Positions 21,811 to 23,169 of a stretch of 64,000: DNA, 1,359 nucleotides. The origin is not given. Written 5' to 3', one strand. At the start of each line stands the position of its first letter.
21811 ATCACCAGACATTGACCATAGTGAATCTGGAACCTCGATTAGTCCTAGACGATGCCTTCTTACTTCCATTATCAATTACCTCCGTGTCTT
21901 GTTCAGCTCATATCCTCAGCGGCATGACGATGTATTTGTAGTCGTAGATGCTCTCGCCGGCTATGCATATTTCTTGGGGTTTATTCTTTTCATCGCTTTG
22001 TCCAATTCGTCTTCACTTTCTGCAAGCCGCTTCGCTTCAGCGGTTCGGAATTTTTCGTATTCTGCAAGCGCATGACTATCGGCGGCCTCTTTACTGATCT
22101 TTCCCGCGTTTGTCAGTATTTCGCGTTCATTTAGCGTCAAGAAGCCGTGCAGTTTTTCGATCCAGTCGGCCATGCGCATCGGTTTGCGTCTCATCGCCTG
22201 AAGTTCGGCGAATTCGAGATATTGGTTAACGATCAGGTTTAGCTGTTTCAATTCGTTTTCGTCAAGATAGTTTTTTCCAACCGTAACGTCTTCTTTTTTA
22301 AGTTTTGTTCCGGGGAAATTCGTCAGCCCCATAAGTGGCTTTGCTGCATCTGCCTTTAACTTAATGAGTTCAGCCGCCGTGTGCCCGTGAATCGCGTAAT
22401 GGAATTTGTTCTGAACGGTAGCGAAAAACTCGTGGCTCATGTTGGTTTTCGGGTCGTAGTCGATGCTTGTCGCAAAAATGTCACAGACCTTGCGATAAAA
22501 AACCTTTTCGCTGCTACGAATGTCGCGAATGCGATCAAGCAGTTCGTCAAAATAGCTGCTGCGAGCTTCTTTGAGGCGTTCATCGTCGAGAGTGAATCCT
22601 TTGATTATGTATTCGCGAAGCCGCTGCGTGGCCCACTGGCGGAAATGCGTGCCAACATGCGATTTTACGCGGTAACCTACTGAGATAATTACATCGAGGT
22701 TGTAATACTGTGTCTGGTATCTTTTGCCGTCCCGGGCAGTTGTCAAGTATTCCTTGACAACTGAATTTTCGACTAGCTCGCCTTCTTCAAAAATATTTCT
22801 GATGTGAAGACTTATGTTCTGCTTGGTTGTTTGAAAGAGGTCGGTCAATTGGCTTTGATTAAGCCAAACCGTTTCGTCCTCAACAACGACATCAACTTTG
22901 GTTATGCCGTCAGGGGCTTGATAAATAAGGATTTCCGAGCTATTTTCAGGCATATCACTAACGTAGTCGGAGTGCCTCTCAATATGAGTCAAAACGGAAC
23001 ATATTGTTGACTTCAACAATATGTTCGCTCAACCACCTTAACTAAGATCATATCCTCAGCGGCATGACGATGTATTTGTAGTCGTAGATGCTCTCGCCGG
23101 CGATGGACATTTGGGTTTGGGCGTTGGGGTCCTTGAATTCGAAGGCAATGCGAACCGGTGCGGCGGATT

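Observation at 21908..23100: rhuM cassette inserted at the 3' end of dnaN, bracketed by a perfect 53-bp direct repeat that begins exactly at the dnaN stop codon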

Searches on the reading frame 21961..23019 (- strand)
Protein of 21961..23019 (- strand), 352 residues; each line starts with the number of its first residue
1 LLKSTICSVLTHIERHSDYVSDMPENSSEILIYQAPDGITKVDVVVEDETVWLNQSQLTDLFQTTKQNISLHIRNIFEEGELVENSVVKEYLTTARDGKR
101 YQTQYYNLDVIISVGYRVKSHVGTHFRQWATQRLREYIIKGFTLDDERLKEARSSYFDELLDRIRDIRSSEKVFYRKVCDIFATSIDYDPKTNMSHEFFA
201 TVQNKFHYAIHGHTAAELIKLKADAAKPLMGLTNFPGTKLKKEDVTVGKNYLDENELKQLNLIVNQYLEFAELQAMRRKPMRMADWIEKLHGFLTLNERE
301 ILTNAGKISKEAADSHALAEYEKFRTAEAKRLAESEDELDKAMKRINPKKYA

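Call 6: search_protein_families(library=pfam, proteins=[window:21961-23019:-], max_evalue=0.01)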
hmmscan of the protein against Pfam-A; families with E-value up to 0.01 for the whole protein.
window:21961-23019:- (352 aa): 1 family
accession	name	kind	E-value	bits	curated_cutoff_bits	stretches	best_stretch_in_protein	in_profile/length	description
PF13310.11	Virulence_RhuM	-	1.6e-110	368.8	33.7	1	86-328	1-248/252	Virulence protein RhuM family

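Call 11: find_encoding_contigs(protein=window:21961-23019:-, flank=6000, max_places=10)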
Protein window:21961-23019:- (352 aa): no gene with exactly this product is on record in the collection.

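Call 26: search_protein_families(library=padloc, proteins=[window:21961-22953:-], max_evalue=0.01)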
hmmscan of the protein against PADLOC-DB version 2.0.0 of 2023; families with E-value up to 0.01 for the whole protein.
window:21961-22953:- (330 aa): 40 families (the best 25 are shown)
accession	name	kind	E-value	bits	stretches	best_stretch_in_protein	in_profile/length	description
PDLC04853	PDC-S05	-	5.8e-142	470.8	1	1-323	1-328/336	-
PDLC04843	PDC-S05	-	4.8e-139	461.1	1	1-325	1-323/330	-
PDLC04851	PDC-S05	-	6.8e-138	457.4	1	3-324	7-334/342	-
PDLC04852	PDC-S05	-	8.7e-134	443.8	1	3-324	8-335/346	-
PDLC04868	PDC-S05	-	1.4e-121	403.7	1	1-325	1-330/335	-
PDLC04864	PDC-S05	-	7e-114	377.8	1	62-324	3-266/277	-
PDLC04871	PDC-S05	-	1.4e-105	351.9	1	4-312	129-447/468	-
PDLC04870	PDC-S05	-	3.7e-93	308.8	1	3-203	6-209/214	-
PDLC04876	PDC-S05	-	6.7e-69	229.1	1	4-163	6-171/174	-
PDLC04858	PDC-S05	-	4.2e-56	186.5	1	5-132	4-131/138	-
PDLC04854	PDC-S05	-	8.7e-55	183.6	1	6-146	4-146/212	-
PDLC04965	PDC-S23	-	9.4e-55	184.3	1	4-149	3-150/327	-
PDLC04872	PDC-S05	-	5.2e-54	180.2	1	4-134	3-136/152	-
PDLC04964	PDC-S23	-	1.7e-53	180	1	5-145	3-145/331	-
PDLC04874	PDC-S05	-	5.3e-51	170.4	1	2-131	2-129/165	-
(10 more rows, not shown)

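Call 27: find_homologous_proteins(query=window:21961-22953:-, max_evalue=1e-40)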
Query window:21961-22953:- (330 aa): 8000 proteins with E <= 1e-40 among 8000 candidates; the best 120 are listed.
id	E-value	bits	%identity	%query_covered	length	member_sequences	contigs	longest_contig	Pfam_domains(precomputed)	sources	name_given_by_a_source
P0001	2.2e-215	732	100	100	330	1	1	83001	PF13310.12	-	-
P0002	1.7e-186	637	87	99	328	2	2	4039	PF13310.12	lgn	-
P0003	2.7e-182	623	83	99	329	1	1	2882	PF13310.12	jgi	-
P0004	7.3e-181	618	84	99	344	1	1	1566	PF13310.12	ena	-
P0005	1.3e-178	611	82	99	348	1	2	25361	PF13310.12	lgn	-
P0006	2.7e-177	607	83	99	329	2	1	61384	PF13310.12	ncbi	-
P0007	2.1e-172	590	81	99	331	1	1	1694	PF13310.12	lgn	-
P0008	4.8e-171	586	80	99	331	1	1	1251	PF13310.12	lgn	-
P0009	6.6e-169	579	77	99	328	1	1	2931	PF13310.12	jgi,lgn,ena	-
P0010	2.0e-168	577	79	99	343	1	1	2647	PF13310.12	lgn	-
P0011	9.4e-168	575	79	96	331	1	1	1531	PF13310.12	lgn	-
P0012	1.4e-167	575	79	99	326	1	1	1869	PF13310.12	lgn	-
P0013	4.0e-161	553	76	98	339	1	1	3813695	PF13310.12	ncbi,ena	-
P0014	6.8e-160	549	79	92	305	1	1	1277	PF13310.12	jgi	jgi:hypothetical protein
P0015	2.3e-158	544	75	99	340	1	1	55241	PF13310.12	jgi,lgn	-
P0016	1.5e-156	538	74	99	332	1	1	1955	PF13310.12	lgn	-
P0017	2.4e-156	538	76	97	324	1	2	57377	PF13310.12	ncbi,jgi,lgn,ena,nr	ncbi:MAG TPA: virulence RhuM family protein [Puia sp.]|nr:virulence RhuM family protein [Puia sp.]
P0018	1.1e-154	532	72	98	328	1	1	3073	PF13310.12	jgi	jgi:hypothetical protein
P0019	1.4e-154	532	75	98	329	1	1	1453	PF13310.12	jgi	jgi:hypothetical protein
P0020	6.5e-154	530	75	98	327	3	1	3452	PF13310.12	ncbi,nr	ncbi:MAG TPA: virulence RhuM family protein [Puia sp.]|nr:virulence RhuM family protein [Puia sp.]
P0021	8.5e-154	529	75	98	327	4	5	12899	PF13310.12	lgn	-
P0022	4.0e-153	527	74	98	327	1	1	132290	PF13310.12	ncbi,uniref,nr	ncbi:virulence RhuM family protein [Flavitalea sp. BT771]|uniref:virulence RhuM family protein n=1 T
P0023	1.3e-152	525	74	98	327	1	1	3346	PF13310.12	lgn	-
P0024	2.1e-152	525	74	98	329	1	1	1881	PF13310.12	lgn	-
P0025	4.0e-152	524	73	98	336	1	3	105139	PF13310.12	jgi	jgi:hypothetical protein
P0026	7.5e-152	523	74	98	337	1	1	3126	PF13310.12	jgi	jgi:hypothetical protein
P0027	7.8e-152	523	74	98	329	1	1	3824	PF13310.12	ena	-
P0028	1.5e-151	522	73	98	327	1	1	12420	PF13310.12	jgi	-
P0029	7.4e-151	520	74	97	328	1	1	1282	PF13310.12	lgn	-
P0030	1.1e-150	519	72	99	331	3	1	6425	PF13310.12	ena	-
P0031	1.9e-150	518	73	98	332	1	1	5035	PF13310.12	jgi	jgi:hypothetical protein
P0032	3.6e-150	517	73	98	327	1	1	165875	PF13310.12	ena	-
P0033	8.0e-150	516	72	98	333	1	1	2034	PF13310.12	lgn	-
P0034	1.4e-149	515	73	98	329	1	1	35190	PF13310.12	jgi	jgi:hypothetical protein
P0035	7.4e-149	513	72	98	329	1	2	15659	PF13310.12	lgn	-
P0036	1.0e-148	513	73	98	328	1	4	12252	PF13310.12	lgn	-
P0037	1.2e-148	512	72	98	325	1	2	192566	PF13310.12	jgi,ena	-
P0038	1.6e-148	512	71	95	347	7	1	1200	PF13310.12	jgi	jgi:hypothetical protein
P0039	2.3e-148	512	73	98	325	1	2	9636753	PF13310.12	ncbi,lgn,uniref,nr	ncbi:virulence RhuM family protein [Niastella sp. OAS944]|uniref:virulence RhuM family protein n=1 T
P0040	2.3e-148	512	72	98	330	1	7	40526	PF13310.12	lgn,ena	-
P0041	2.4e-148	511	73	98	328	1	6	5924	PF13310.12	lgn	-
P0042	3.3e-148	511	71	96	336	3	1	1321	PF13310.12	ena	-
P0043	6.5e-148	510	71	97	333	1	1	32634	PF13310.12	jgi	jgi:hypothetical protein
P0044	7.2e-148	510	73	98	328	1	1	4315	PF13310.12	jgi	-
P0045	1.4e-147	509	73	98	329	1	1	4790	PF13310.12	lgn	-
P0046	3.1e-147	508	70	98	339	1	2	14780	PF13310.12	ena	-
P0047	4.8e-147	507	71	97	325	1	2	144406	PF13310.12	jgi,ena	-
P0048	6.5e-147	507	74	92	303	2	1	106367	PF13310.12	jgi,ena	-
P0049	9.0e-147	506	70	96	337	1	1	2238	PF13310.12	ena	-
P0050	1.1e-146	506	70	99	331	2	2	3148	PF13310.12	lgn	-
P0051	1.2e-146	506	71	99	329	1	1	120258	PF13310.12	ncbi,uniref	ncbi:MAG: virulence RhuM family protein [Mucilaginibacter sp.]|uniref:virulence RhuM family protein 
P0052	6.2e-146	504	73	94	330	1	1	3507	PF13310.12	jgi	-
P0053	1.0e-145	503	72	99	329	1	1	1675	PF13310.12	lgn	-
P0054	1.1e-145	503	71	97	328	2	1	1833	PF13310.12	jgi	-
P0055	1.7e-145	502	70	99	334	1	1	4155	PF13310.12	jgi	-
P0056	2.9e-145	501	69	98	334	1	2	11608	PF13310.12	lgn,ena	-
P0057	3.0e-145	501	73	97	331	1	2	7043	PF13310.12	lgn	-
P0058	3.4e-145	501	72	99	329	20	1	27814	PF13310.12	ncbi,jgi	-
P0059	3.9e-145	501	68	98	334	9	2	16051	PF13310.12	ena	-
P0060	4.6e-145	501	72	97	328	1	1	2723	PF13310.12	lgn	-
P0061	5.2e-145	501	71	98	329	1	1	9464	PF13310.12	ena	-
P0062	9.8e-145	500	72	96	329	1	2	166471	PF13310.12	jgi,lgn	-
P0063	2.4e-144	498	71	99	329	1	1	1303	PF13310.12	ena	-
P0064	3.0e-144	498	71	96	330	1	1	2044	PF13310.12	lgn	-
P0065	3.3e-144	498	71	99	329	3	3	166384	PF13310.12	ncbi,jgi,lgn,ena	-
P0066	3.6e-144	498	76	89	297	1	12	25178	PF13310.12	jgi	jgi:hypothetical protein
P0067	4.4e-144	497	71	96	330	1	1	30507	PF13310.12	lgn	-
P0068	6.2e-144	497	73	96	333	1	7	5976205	PF13310.12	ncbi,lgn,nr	ncbi:MAG: virulence RhuM family protein [Chitinophagaceae bacterium]|nr:virulence RhuM family protei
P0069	5.5e-143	494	70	98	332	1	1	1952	PF13310.12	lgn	-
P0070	7.1e-143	493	71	98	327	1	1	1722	PF13310.12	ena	-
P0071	1.2e-142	493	83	80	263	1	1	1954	PF13310.12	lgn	-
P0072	1.4e-142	493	70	97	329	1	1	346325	PF13310.12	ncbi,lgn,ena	-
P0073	1.9e-142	492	69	99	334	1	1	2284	PF13310.12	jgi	jgi:hypothetical protein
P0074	2.1e-142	492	71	98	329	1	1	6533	PF13310.12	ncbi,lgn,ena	-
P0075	3.4e-142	491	71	97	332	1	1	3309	PF13310.12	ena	-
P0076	3.8e-142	491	69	98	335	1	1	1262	PF13310.12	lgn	-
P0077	4.6e-142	491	76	89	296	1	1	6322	PF13310.12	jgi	jgi:hypothetical protein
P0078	1.4e-141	489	69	98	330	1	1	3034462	PF13310.12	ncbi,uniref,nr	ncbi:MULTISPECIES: virulence RhuM family protein [Niastella]|uniref:Virulence RhuM family protein n=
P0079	2.4e-141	488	67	99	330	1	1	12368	PF13310.12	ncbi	-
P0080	3.1e-141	488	72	97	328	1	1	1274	PF13310.12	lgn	-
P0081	4.3e-141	488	68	100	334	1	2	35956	PF13310.12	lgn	-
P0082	6.2e-141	487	67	97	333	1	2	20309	PF13310.12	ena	-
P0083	7.2e-141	487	68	98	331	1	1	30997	PF13310.12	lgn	-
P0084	7.8e-141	487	69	98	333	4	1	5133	PF13310.12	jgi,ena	-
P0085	1.5e-140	486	72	97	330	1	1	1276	PF13310.12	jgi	-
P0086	3.6e-140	485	69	98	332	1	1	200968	PF13310.12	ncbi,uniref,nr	ncbi:virulence RhuM family protein [Puia dinghuensis]|uniref:Toxin Fic n=1 Tax=Puia dinghuensis TaxI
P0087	3.6e-140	485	67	98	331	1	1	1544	PF13310.12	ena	-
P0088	7.5e-140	484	66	99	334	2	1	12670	PF13310.12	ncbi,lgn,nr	ncbi:MAG: virulence RhuM family protein [Bacteroidales bacterium]|nr:virulence RhuM family protein [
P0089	8.0e-140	483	67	97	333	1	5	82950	PF13310.12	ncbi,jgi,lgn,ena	jgi:hypothetical protein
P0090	1.7e-139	482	69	99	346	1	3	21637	PF13310.12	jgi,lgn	jgi:hypothetical protein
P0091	2.0e-139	482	70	97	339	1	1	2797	PF13310.12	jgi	jgi:hypothetical protein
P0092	2.3e-139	482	72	92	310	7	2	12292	PF13310.12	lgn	-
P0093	2.4e-139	482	69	98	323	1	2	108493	PF13310.12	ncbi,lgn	-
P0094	3.3e-139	481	65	99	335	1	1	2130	PF13310.12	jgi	jgi:hypothetical protein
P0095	3.3e-139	481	68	98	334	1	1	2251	PF13310.12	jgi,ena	-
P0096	4.1e-139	481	69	97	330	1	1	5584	PF13310.12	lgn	-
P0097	8.3e-139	480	66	96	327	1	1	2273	PF13310.12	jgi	-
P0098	1.0e-138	480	69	98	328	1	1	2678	PF13310.12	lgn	-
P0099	1.3e-138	480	64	99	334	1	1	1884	PF13310.12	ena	-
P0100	1.3e-138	479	66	96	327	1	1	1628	PF13310.12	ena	-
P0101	1.4e-138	479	66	98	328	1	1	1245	PF13310.12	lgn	-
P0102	1.5e-138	479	66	96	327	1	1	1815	PF13310.12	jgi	-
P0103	1.6e-138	479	67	98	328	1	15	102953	PF13310.12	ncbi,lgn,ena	-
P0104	2.4e-138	479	68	98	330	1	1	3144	PF13310.12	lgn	-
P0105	2.5e-138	479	67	98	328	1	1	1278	PF13310.12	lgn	-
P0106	3.8e-138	478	64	99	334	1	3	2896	PF13310.12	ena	-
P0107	4.5e-138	478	65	98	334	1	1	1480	PF13310.12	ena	-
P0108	4.7e-138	478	65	99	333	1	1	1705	PF13310.12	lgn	-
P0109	4.9e-138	478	67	99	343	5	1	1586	PF13310.12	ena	-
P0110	4.9e-138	478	68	98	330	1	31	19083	PF13310.12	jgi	jgi:hypothetical protein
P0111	5.7e-138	477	67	98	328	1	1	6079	PF13310.12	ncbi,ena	-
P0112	5.8e-138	477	67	97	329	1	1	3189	PF13310.12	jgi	jgi:hypothetical protein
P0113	6.4e-138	477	66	97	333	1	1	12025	PF13310.12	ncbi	-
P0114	7.3e-138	477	67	98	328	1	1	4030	PF13310.12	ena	-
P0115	7.4e-138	477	67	99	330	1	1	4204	PF13310.12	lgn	-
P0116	8.0e-138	477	69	98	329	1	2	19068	PF13310.12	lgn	-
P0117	9.9e-138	477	66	98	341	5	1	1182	PF13310.12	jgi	jgi:hypothetical protein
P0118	1.4e-137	476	67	98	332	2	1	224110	PF13310.12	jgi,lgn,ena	-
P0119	2.0e-137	476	66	98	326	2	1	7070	PF13310.12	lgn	-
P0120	2.4e-137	475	70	97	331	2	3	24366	PF13310.12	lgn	-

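Call 29: find_encoding_contigs(protein=P0002, flank=5000, max_places=4)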
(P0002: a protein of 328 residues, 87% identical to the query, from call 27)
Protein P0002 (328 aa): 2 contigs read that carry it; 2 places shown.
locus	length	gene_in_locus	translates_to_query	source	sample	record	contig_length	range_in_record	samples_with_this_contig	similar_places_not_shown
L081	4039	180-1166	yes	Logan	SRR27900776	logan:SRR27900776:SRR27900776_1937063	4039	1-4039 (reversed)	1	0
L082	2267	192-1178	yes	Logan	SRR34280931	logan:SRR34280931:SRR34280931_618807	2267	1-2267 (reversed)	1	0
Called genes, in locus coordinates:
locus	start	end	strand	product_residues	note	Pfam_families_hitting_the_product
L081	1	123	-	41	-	?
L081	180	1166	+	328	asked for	PF13310:Virulence_RhuM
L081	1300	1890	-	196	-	PF13489:Methyltransf_23 (faint)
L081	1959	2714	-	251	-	-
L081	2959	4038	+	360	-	?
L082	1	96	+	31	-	?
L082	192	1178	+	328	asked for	PF13310:Virulence_RhuM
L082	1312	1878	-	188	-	-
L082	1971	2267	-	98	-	?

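Call 30: find_encoding_contigs(protein=P0005, flank=5000, max_places=4)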
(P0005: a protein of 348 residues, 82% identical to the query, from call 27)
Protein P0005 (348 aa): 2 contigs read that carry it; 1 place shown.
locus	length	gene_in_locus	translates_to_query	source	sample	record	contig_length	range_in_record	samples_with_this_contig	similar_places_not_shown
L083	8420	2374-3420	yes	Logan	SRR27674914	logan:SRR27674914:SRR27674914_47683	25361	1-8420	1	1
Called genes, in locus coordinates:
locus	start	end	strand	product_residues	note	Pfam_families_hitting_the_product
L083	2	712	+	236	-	?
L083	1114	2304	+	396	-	PF00712:DNA_pol3_beta, PF02767:DNA_pol3_beta_2, PF02768:DNA_pol3_beta_3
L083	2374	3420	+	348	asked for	PF13310:Virulence_RhuM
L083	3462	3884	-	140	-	-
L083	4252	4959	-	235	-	PF13365:Trypsin_2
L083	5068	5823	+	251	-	PF02517:Rce1-like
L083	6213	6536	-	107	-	-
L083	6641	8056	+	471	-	PF12390:Se-cys_synth_N (weak), PF03841:SelA, PF01053:Cys_Met_Meta_PP (weak)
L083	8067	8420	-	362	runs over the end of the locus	PF00266:Aminotran_5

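Call 31: find_encoding_contigs(protein=P0003, flank=5000, max_places=4)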
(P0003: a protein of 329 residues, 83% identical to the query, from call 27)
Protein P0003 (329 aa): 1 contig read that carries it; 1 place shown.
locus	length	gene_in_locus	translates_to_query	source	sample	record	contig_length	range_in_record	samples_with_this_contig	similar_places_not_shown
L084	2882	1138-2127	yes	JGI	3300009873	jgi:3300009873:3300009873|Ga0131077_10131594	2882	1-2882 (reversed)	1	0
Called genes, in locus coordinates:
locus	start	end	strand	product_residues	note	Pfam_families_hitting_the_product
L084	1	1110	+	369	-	?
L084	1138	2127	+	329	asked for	PF13310:Virulence_RhuM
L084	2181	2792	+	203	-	-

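Call 50: find_related_loci(query=window:21961-22953:-, collection=metagenome_contigs, flank=3000)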
Query window:21961-22953:- (330 aa) in metagenome_contigs; peptide patterns used: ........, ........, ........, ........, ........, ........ (x = any residue, [..] = any of these).
600 stretches matched a pattern (row limit reached: there are more); 582 encode a relative of the query (tblastn E <= 1e-3); the best 80 are kept; 80 distinct loci.
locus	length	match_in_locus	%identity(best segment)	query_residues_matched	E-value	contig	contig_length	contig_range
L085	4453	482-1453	60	3-327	1e-131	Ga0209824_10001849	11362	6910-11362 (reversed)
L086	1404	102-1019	65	1-303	2e-142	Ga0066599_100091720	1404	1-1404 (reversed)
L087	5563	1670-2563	66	6-302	3e-131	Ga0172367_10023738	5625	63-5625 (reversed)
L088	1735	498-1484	61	2-328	4e-139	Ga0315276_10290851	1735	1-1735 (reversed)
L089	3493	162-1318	59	3-327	7e-133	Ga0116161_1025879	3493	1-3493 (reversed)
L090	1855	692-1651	61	6-324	6e-138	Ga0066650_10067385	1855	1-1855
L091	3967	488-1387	64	5-303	1e-129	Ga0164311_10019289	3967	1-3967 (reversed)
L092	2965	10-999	59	4-328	3e-132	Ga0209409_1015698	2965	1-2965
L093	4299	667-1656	58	4-328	2e-127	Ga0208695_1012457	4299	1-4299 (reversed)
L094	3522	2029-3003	61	6-328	5e-128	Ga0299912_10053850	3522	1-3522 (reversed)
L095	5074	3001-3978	58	3-327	7e-125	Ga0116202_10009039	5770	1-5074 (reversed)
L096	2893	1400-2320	62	4-306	1e-129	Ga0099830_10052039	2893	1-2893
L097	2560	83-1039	59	5-324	1e-130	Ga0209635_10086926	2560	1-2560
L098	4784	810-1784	59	1-324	5e-125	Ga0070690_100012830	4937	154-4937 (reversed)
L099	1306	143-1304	63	3-295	1e-135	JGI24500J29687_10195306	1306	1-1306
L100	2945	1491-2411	63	1-306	6e-129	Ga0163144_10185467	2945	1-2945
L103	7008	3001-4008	58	3-328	2e-123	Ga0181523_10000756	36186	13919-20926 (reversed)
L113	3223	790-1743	59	6-316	8e-125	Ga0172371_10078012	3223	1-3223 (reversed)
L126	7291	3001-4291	57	2-324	1e-119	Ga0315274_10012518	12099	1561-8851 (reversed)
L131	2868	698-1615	60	2-303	2e-122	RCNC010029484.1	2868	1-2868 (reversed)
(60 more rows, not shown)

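Call 60: find_encoding_contigs(protein=P0001, flank=3000, max_places=3)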
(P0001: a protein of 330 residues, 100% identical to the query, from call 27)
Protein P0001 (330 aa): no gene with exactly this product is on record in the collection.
